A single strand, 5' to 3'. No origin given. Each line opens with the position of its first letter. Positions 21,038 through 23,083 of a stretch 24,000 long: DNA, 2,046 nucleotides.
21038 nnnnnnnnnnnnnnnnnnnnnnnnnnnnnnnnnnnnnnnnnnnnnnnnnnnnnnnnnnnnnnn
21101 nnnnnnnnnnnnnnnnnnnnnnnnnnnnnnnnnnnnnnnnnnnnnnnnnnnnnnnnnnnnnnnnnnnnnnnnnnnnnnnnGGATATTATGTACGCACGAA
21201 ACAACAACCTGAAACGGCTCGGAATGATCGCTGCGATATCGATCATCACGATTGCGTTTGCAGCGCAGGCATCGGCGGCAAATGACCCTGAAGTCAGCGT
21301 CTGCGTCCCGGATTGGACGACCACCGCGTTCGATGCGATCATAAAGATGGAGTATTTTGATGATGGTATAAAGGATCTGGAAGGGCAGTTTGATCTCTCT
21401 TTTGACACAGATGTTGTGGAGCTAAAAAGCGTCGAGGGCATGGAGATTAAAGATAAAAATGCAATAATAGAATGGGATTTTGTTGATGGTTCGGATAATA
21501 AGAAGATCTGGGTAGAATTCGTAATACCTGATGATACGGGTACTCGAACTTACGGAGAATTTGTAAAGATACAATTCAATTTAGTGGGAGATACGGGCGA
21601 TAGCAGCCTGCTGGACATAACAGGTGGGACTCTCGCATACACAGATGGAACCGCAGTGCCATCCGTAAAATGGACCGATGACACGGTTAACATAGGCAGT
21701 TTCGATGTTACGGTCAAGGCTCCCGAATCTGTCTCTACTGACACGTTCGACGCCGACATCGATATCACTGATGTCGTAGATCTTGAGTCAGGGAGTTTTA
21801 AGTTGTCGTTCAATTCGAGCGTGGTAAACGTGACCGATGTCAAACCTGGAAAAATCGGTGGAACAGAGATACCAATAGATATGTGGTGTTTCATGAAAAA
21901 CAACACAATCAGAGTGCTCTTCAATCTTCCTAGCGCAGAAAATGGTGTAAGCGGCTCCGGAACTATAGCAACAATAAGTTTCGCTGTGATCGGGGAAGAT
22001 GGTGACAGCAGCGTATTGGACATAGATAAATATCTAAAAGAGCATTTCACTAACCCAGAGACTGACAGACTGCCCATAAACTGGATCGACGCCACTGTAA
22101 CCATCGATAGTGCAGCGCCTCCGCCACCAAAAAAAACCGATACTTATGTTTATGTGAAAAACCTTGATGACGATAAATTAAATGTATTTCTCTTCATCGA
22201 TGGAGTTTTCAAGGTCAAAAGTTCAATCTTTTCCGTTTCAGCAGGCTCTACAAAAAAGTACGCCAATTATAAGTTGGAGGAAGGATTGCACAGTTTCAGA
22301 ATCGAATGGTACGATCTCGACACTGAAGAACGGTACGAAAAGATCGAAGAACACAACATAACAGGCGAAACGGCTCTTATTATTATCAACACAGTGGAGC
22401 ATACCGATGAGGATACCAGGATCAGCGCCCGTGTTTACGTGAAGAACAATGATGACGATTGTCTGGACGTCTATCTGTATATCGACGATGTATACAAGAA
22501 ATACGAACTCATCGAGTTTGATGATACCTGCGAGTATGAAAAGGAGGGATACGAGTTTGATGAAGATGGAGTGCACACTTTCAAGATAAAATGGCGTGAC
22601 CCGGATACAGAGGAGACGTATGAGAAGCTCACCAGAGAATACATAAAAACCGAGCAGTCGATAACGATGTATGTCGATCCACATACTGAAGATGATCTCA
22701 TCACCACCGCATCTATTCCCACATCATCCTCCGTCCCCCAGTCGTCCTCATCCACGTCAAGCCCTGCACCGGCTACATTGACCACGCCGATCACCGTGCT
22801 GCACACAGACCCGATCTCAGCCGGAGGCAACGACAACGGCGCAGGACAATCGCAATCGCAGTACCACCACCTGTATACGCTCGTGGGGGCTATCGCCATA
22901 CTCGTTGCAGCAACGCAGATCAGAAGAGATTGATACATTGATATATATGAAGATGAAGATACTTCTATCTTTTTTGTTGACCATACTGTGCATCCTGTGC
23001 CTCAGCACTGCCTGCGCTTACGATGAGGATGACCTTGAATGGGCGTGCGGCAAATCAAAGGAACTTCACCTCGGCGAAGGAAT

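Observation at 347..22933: Cohesin-dockerin docking system that appears to tether ABC-importer binding proteins to the archaeal surface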

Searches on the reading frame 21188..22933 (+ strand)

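Call 7: search_protein_families(library=pfam, proteins=[window:21188-22933:+], max_evalue=0.01)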
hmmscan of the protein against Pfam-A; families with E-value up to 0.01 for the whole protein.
window:21188-22933:+ (581 aa): 1 family
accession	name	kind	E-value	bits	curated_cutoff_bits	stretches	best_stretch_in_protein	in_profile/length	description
PF00963.24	Cohesin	-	8.3e-10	39.4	24.1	1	174-271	3-105/139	Cohesin domain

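Call 33: search_protein_families(library=ncbifam, proteins=[window:21188-22933:+], max_evalue=0.001)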
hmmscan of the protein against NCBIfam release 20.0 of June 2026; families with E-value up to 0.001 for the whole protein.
window:21188-22933:+ (581 aa): 0 families

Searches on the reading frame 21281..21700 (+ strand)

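Call 9: search_protein_families(library=pfam, proteins=[window:21281-21700:+], max_evalue=10)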
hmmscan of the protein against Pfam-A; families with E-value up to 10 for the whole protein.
seq(140 aa): 2 families
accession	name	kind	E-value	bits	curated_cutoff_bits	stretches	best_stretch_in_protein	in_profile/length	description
PF00963.24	Cohesin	-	0.002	18.8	24.1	1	36-138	34-139/139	Cohesin domain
PF16986.11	CzcE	-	0.093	13.4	30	1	38-95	17-74/81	Heavy-metal resistance protein CzcE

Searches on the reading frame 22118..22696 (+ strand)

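Call 9: search_protein_families(library=pfam, proteins=[window:22118-22696:+], max_evalue=10)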
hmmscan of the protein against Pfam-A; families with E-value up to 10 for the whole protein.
seq(193 aa): 3 families
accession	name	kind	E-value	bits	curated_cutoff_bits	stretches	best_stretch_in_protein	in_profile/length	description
PF24943.1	Fn3_Dep-1_2nd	-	0.0051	17.1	27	1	58-87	31-60/97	Dep-1 second Fn3-like domain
PF22091.2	DUF6941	-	0.0053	17.5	27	1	147-174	47-74/125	Family of unknown function (DUF6941)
PF25776.1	Ig_VWDE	-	0.24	11.8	28.1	1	58-90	36-68/105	VWDE-like, immunoglobulin domain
